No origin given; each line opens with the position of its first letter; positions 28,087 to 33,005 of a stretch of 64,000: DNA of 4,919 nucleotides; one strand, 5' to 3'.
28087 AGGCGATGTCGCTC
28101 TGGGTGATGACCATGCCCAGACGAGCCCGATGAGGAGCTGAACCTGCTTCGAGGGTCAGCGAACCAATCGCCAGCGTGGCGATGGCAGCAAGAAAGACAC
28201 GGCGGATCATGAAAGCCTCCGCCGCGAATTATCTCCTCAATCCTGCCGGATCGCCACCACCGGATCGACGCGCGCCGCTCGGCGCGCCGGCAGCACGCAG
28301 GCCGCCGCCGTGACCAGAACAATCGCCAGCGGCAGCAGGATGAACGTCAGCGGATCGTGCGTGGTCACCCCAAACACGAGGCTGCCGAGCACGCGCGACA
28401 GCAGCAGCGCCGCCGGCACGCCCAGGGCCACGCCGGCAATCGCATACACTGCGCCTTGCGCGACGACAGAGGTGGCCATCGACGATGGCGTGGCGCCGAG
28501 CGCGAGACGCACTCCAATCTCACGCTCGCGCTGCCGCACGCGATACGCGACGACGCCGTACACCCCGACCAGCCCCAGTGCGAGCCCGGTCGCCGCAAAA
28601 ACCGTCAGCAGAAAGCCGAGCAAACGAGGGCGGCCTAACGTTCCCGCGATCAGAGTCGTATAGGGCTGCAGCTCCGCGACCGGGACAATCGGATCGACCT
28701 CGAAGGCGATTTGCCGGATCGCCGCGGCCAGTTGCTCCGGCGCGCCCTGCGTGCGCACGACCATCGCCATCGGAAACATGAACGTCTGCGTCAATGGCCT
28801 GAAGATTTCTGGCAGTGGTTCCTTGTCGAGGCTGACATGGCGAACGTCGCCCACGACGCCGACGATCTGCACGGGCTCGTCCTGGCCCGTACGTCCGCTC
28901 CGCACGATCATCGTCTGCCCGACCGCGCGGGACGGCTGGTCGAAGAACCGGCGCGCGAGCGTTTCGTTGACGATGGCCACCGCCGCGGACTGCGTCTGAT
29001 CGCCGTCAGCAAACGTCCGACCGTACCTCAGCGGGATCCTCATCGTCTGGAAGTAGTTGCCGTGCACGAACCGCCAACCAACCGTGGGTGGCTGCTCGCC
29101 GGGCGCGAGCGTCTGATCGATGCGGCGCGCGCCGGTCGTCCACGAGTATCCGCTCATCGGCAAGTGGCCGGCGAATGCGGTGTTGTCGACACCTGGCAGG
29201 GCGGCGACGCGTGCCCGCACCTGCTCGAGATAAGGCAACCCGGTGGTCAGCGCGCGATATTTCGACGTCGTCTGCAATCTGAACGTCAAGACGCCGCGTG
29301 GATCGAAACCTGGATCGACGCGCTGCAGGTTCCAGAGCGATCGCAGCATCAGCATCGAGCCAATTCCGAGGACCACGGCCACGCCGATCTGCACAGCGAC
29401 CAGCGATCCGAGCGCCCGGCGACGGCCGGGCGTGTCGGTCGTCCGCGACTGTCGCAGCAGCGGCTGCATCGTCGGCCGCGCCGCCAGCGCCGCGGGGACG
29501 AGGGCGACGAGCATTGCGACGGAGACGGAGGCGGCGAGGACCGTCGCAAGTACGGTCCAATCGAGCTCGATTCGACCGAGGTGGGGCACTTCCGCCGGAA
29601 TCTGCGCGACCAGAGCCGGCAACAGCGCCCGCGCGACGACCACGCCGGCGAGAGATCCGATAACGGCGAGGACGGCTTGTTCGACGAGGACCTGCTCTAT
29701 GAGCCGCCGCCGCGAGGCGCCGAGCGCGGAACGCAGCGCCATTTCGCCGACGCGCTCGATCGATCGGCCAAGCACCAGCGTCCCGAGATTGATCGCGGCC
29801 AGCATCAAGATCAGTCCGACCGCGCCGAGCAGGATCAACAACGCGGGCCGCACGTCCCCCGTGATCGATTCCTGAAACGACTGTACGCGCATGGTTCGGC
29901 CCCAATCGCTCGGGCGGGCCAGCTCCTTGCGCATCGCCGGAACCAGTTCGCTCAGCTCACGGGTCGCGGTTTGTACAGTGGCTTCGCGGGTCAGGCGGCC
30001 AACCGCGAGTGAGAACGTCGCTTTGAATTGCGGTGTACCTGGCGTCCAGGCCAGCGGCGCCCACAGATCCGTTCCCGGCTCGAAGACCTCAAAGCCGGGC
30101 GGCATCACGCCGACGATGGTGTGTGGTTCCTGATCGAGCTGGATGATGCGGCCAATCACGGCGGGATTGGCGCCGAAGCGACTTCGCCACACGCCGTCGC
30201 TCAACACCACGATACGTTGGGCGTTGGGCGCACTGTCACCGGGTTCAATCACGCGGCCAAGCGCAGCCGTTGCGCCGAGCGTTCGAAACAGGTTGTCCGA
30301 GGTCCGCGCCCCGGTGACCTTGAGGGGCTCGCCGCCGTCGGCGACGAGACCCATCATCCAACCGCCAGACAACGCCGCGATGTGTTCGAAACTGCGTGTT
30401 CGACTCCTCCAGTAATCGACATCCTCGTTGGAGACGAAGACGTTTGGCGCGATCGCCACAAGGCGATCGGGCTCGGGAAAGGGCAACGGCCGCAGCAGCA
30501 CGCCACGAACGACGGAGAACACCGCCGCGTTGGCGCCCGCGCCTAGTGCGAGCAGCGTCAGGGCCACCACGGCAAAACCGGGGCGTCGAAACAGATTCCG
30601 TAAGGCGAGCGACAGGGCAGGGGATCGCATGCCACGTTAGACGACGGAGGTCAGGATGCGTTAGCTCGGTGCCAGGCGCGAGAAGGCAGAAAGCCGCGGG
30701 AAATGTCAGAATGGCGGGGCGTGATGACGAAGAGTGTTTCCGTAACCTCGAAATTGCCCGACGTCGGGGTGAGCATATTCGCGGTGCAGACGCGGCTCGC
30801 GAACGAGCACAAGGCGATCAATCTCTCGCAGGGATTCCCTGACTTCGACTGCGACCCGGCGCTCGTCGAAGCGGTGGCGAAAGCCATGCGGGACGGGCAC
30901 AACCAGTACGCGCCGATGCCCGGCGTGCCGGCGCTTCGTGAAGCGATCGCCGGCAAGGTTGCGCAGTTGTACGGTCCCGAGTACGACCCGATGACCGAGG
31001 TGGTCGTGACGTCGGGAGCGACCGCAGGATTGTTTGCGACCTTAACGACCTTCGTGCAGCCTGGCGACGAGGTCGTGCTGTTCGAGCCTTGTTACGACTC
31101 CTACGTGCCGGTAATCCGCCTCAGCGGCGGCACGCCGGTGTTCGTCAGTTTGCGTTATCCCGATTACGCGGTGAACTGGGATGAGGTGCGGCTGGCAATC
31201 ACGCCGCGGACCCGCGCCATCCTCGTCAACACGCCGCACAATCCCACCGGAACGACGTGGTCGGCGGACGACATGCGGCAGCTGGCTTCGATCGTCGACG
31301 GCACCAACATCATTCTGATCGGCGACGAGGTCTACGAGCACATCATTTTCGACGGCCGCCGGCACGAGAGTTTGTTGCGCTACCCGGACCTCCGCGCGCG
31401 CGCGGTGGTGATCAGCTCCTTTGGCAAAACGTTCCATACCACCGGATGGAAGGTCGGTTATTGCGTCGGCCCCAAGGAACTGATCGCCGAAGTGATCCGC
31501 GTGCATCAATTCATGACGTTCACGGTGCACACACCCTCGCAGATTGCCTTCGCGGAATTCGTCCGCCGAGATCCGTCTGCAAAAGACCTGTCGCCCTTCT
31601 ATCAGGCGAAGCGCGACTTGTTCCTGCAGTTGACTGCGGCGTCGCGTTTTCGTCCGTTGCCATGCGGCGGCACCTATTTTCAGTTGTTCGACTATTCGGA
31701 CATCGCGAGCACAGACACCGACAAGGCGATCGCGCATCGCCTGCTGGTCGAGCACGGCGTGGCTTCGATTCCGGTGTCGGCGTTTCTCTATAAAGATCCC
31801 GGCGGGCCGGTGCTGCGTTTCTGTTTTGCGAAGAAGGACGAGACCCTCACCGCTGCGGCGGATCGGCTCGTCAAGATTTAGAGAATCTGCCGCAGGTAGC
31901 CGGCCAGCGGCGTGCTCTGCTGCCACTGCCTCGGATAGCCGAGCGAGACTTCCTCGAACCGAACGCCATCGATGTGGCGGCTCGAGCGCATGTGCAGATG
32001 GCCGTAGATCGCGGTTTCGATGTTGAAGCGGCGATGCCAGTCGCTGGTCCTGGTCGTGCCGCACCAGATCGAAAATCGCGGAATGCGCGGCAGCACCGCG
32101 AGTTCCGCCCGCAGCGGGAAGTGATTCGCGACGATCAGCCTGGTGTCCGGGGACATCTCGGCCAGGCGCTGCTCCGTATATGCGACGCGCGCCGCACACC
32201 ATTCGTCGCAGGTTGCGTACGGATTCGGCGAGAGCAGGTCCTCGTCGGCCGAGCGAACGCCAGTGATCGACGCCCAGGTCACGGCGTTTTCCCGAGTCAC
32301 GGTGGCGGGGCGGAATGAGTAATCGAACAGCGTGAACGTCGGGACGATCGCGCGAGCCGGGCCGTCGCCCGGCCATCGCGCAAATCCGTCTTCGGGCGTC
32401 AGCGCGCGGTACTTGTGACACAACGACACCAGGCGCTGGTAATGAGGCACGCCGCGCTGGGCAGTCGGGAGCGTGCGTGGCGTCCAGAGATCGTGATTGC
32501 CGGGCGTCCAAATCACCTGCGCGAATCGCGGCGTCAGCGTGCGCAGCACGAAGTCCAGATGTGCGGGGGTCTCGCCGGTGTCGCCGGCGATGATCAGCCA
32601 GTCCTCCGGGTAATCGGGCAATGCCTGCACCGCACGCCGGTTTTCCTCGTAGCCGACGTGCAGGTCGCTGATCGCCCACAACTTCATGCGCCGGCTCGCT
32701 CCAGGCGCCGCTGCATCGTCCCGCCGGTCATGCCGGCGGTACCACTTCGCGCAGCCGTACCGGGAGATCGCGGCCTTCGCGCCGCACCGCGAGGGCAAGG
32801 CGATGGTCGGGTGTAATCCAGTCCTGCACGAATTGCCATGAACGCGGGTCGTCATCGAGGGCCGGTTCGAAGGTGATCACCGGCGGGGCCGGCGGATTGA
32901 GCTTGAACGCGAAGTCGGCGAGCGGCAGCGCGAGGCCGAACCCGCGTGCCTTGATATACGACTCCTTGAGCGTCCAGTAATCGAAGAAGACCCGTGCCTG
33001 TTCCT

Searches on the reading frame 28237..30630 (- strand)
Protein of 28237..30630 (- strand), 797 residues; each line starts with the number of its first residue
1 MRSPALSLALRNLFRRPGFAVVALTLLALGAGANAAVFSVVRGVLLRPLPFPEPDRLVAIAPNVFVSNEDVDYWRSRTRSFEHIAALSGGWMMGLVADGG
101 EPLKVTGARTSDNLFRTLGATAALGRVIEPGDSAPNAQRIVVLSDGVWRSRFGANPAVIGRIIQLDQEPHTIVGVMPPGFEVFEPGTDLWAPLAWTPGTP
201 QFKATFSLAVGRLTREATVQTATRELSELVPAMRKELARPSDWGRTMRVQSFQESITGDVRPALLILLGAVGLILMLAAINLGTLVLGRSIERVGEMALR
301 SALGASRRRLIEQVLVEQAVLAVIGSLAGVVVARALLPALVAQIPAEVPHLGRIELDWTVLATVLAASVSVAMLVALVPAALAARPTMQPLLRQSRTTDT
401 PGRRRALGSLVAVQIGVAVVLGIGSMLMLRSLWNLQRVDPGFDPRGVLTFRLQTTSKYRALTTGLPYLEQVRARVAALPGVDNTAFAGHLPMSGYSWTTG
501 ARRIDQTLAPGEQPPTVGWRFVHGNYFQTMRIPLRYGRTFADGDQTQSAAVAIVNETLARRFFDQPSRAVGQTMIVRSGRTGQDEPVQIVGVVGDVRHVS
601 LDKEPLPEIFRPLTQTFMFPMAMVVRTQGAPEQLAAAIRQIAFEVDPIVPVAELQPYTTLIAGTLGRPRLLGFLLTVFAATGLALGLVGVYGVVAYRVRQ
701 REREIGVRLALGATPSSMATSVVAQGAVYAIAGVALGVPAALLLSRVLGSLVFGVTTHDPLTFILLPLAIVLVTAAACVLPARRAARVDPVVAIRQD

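Call 16: search_protein_families(library=pfam, proteins=[window:28237-30630:-], max_evalue=0.001)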
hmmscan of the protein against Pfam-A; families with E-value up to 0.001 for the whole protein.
window:28237-30630:- (797 aa): 2 families
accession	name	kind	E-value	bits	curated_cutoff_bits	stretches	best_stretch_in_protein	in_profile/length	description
PF12704.14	MacB_PCD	-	2.1e-29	103.8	27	2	23-227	4-205/207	MacB-like periplasmic core domain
PF02687.27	FtsX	-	5.5e-26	91.4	25.5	2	677-790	2-120/120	FtsX-like permease C-terminal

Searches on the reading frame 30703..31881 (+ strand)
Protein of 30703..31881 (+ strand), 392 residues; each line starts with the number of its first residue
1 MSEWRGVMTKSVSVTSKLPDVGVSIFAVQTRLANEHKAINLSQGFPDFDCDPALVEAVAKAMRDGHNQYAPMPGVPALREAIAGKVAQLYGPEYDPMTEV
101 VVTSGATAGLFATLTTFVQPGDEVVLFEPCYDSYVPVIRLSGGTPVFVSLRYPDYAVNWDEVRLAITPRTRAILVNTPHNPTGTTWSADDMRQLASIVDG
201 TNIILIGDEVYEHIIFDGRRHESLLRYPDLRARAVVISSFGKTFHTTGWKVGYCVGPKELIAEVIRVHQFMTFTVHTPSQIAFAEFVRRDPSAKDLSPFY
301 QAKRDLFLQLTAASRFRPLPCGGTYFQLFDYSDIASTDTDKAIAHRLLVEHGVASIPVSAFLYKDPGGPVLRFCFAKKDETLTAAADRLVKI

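Call 42: search_protein_families(library=pfam, proteins=[window:30703-31881:+], max_evalue=0.00001)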
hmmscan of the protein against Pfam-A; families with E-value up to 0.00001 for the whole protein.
window:30703-31881:+ (392 aa): 3 families
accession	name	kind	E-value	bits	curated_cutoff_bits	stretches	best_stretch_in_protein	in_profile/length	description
PF00155.27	Aminotran_1_2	-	1.5e-55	189.3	19.7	1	38-389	3-361/361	Aminotransferase class I and II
PF01041.23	DegT_DnrJ_EryC1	-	2.2e-10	40.7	19.8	1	98-208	40-145/360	DegT/DnrJ/EryC1/StrS aminotransferase family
PF01053.26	Cys_Met_Meta_PP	-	3.4e-08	32.9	27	1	80-210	55-175/381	Cys/Met metabolism PLP-dependent enzyme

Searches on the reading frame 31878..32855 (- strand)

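Call 42: search_protein_families(library=pfam, proteins=[window:31878-32855:-], max_evalue=0.00001)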
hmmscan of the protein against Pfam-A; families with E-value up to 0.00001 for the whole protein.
window:31878-32855:- (325 aa): 2 families
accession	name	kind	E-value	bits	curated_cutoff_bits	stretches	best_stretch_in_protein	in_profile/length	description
PF00149.33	Metallophos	-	1.2e-15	58.9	21.5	1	57-289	1-190/191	Calcineurin-like phosphoesterase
PF12850.12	Metallophos_2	-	9e-07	29.5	27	0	57-134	1-69/154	Calcineurin-like phosphoesterase superfamily domain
